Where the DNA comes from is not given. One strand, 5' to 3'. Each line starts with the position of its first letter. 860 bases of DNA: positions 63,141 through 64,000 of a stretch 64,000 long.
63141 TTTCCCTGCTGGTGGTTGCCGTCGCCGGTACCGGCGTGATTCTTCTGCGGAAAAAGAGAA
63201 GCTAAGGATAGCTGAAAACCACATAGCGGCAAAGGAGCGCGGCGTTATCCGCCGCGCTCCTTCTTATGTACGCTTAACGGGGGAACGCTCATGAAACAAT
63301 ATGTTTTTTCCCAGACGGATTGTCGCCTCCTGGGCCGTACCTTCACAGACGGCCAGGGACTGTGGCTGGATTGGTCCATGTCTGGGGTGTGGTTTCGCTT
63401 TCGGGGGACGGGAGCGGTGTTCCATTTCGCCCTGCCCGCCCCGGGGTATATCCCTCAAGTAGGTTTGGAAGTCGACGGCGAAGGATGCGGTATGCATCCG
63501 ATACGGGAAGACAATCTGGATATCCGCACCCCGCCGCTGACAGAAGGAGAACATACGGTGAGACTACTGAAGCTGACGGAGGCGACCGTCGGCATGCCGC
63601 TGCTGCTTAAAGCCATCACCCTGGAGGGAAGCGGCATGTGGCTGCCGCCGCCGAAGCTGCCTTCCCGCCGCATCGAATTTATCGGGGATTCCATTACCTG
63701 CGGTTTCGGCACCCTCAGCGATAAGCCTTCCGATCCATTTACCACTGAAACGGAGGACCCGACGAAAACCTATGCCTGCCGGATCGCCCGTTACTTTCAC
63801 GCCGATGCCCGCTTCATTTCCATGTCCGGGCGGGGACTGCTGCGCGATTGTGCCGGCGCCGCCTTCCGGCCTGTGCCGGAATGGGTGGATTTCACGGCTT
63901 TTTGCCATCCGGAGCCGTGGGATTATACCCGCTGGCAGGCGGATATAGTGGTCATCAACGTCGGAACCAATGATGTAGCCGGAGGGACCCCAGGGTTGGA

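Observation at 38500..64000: Gram-positive polysaccharide-utilization locus built mostly from unassigned protein families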

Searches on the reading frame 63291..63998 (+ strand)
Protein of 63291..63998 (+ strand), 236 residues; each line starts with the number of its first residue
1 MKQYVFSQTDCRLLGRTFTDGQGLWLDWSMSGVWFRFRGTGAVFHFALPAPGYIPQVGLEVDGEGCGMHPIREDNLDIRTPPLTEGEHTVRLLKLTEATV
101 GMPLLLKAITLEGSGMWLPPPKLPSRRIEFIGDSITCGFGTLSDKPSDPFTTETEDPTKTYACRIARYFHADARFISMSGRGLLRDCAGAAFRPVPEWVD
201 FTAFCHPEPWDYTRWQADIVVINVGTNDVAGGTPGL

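Call 56: search_protein_families(library=pfam, proteins=[window:63291-63998:+], max_evalue=0.001)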
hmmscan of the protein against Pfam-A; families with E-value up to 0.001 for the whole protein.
window:63291-63998:+ (236 aa): 3 families
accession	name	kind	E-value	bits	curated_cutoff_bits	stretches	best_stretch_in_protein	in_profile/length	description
PF17996.7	CE2_N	-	6.8e-09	36.2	27.9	1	15-121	3-108/108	Carbohydrate esterase 2 N-terminal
PF13472.12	Lipase_GDSL_2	-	2.1e-07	32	32.9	1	130-234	1-80/178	GDSL-like Lipase/Acylhydrolase family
PF00657.28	Lipase_GDSL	-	0.00046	20.8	23.6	0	128-231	1-91/208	GDSL-like Lipase/Acylhydrolase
